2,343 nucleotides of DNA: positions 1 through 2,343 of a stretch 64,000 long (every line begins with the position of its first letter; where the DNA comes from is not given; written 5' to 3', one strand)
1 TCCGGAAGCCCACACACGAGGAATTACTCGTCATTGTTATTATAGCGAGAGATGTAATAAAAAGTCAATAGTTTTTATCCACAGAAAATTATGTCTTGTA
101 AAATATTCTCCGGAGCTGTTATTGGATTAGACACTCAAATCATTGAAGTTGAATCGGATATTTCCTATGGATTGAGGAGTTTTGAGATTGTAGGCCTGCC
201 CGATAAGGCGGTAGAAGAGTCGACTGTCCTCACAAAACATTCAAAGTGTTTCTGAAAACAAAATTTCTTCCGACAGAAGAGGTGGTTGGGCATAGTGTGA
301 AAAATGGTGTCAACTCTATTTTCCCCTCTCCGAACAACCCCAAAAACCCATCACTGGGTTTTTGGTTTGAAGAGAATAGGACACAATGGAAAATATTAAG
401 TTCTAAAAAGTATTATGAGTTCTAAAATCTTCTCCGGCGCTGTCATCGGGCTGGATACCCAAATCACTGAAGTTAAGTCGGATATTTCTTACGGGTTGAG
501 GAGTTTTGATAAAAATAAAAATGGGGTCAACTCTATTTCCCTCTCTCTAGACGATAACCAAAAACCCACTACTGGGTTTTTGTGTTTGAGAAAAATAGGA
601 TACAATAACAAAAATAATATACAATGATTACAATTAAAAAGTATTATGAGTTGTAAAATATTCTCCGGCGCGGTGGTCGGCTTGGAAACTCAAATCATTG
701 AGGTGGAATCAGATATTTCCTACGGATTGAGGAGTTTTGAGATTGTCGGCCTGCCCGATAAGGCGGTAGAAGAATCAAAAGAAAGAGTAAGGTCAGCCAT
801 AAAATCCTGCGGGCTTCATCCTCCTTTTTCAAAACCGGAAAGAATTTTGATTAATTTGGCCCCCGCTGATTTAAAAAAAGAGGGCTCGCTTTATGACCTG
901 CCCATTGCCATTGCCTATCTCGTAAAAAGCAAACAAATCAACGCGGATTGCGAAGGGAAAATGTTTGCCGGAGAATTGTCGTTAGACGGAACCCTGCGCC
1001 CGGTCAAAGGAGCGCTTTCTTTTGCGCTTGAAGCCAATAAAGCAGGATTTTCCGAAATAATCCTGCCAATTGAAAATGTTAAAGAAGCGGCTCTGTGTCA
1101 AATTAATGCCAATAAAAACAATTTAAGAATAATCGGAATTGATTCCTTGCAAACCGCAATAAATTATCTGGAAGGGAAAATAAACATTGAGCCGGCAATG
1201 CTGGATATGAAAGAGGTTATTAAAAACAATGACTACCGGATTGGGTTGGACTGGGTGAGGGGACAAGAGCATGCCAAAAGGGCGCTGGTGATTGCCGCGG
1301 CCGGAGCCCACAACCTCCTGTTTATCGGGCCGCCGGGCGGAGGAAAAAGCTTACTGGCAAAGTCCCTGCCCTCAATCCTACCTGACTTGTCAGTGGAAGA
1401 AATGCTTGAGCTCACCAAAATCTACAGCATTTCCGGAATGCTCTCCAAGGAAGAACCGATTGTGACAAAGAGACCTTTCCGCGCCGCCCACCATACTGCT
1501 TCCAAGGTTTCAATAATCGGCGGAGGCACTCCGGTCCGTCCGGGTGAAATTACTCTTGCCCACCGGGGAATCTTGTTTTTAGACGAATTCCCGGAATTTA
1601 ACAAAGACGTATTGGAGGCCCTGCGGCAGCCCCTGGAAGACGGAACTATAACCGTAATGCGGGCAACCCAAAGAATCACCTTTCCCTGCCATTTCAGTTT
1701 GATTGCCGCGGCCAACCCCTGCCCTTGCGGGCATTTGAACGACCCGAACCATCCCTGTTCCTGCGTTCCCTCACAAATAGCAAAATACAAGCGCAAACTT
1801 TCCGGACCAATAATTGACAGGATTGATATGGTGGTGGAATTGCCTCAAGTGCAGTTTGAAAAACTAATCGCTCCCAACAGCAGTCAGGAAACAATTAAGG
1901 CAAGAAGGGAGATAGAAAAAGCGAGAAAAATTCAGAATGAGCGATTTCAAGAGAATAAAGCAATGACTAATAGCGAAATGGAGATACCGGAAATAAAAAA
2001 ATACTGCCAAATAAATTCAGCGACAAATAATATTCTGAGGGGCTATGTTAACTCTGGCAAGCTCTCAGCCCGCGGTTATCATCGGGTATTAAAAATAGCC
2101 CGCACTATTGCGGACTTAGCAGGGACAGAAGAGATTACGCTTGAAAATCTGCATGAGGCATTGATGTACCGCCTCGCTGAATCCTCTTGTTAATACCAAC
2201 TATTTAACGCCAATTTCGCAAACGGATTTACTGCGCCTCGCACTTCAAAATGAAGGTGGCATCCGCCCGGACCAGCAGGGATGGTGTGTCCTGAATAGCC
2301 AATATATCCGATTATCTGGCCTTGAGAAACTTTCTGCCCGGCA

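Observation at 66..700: Tandem truncated copies of the comM 5' end, each with its own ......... leader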

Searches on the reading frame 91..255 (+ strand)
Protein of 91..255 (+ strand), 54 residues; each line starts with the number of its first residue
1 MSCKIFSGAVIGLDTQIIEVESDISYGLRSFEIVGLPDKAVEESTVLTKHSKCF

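Call 56: find_encoding_contigs(protein=window:91-255:+, flank=10000, max_places=6)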
Protein window:91-255:+ (54 aa): 1 contig read that carries it; 1 place shown.
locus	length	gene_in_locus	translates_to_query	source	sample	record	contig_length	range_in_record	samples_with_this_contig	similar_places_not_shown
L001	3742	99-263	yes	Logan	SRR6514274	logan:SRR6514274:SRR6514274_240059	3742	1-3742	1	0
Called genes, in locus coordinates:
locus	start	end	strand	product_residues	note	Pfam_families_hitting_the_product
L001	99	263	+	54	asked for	-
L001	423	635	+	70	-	-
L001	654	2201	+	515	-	PF05362:Lon_C (weak), PF13541:ChlI, PF01078:Mg_chelatase, PF07728:AAA_5, PF00493:MCM, PF13335:Mg_chelatase_C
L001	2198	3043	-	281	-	PF23446:LysM1_NFP_LYK (faint), PF01476:LysM, PF23462:LysM3_NFP (faint), PF23473:LysM3_LYK4_5, PF01476:LysM, PF01551:Peptidase_M23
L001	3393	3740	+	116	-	?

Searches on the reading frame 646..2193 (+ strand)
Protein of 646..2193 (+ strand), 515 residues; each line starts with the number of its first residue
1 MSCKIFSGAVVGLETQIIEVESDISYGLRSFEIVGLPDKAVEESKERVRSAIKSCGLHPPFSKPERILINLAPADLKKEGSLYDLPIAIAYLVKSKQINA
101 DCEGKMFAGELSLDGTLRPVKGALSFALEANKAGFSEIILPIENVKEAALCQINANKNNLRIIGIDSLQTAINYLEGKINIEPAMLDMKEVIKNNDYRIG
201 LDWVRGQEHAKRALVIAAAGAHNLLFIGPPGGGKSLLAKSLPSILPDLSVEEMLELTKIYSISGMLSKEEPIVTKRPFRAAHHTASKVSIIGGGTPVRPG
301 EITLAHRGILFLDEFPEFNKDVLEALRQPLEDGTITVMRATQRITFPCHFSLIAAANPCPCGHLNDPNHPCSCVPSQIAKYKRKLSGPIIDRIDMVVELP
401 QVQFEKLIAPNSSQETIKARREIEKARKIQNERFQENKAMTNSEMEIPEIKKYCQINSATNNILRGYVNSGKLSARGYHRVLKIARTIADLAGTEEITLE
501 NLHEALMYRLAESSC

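Call 10: find_encoding_contigs(protein=window:646-2193:+, flank=10000, max_places=6)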
Protein window:646-2193:+ (515 aa): 1 contig read that carries it; 1 place shown.
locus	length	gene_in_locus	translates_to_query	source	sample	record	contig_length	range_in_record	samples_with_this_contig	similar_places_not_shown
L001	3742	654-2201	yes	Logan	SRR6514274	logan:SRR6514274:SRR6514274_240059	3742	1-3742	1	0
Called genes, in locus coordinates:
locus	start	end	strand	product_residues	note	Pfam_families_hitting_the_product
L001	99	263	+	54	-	-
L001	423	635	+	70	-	-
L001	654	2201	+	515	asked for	PF05362:Lon_C (weak), PF13541:ChlI, PF01078:Mg_chelatase, PF07728:AAA_5, PF00493:MCM, PF13335:Mg_chelatase_C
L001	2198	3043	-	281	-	PF23446:LysM1_NFP_LYK (faint), PF01476:LysM, PF23462:LysM3_NFP (faint), PF23473:LysM3_LYK4_5, PF01476:LysM, PF01551:Peptidase_M23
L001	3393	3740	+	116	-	?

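Call 13: find_related_loci(query=window:646-2193:+, collection=genome_contigs, flank=10000)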
Query window:646-2193:+ (515 aa) in genome_contigs; peptide patterns used: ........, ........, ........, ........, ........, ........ (x = any residue, [..] = any of these).
144 stretches matched a pattern; 76 encode a relative of the query (tblastn E <= 1e-3); 75 distinct loci.
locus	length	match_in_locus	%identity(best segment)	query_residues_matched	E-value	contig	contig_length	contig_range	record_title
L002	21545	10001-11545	89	1-515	0e+0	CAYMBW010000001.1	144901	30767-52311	MAG TPA_asm: uncultured Candidatus Saccharibacteria bacterium isolate SRP178699_co1_413 genome assembly, contig: NODE_36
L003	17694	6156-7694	85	1-513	0e+0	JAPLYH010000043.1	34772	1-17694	MAG: Candidatus Parcubacteria bacterium isolate LacPavin_0419_WC90_MAG_36_8 LacPavin_0419_WC90_scaffold_15553, whole gen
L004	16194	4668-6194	58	1-512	0e+0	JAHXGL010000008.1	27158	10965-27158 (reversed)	MAG: Candidatus Nealsonbacteria bacterium isolate Unc1 Unc1_contig_8, whole genome shotgun sequence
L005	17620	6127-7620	61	1-509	0e+0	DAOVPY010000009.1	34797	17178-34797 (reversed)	MAG TPA_asm: Candidatus Nealsonbacteria bacterium isolate CSMAG_1561 CSMAG_1561_k141_410254_length_34797_cov_34.0051, wh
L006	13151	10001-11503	57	3-512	0e+0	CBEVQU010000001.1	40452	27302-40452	MAG TPA_asm: uncultured bacterium isolate SRR24791474_concoct_33 genome assembly, contig: ERZ25515408.234, whole genome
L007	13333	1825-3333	53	3-509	6e-175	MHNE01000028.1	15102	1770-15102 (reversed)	MAG: Candidatus Portnoybacteria bacterium RIFCSPLOWO2_01_FULL_43_11 rifcsplowo2_01_scaffold_8487, whole genome shotgun s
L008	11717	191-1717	51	1-514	1e-164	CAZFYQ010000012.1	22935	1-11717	MAG TPA_asm: uncultured Gammaproteobacteria bacterium isolate SRP200132_co1_341 genome assembly, contig: NODE_3850_lengt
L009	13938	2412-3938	50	1-514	4e-160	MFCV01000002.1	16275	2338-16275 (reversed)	MAG: Candidatus Daviesbacteria bacterium RIFCSPHIGHO2_02_FULL_36_13 rifcsphigho2_02_scaffold_16566, whole genome shotgun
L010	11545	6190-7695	45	1-509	3e-154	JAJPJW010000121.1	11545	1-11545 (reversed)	MAG: Proteobacteria bacterium isolate Centralia_MAG_561 k107_7586150, whole genome shotgun sequence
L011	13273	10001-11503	47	1-509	8e-153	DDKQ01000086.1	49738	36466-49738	MAG TPA_asm: Candidatus Subteraquimicrobium carltonvillense isolate UBA2594 UBA2594_contig_81, whole genome shotgun sequ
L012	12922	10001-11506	46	1-509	1e-152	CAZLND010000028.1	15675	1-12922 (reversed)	MAG TPA_asm: uncultured bacterium isolate binchicken_co50_333 genome assembly, contig: NODE_4319_length_15675_cov_4.9454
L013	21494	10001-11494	45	5-509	3e-151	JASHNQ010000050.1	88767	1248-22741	MAG: candidate division FCPU426 bacterium isolate JOPF001 JOPF_AWAY_contig_687949, whole genome shotgun sequence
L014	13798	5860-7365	46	1-509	2e-151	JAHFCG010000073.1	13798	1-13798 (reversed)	MAG: candidate division FCPU426 bacterium isolate nzgw216 NODE_1672_length_13799_cov_3.110762, whole genome shotgun sequ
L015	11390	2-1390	50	44-514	3e-151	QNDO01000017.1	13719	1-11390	MAG: Candidatus Hydrothermota bacterium isolate B29_G16 B29_Guay16_scaffold_02796, whole genome shotgun sequence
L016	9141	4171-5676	47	1-509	4e-150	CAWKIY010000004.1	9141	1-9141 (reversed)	MAG: candidate division FCPU426 bacterium isolate MFD04540.bin.2.61 genome assembly, contig: contig_13241, whole genome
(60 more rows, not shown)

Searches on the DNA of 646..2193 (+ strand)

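Call 62: search_rna_families(sources=[L088, L081, L097, L084, L099, L092, L079, L001], threshold=evalue, max_evalue=0.05)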
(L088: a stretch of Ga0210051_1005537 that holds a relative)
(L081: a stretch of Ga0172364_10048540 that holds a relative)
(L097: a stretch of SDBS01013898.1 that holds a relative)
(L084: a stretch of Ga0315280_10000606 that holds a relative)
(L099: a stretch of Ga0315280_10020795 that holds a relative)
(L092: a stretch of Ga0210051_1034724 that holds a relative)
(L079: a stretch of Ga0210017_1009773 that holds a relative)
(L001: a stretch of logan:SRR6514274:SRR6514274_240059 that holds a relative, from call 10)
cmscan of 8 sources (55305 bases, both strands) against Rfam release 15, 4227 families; matches with E-value up to 0.05: 1.
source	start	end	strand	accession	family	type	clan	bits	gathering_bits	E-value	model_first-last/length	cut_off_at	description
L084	8323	8351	-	RF02054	STnc420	Gene; sRNA;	-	30.7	70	0.04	26-54/58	no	Salmonella enterica sRNA STnc420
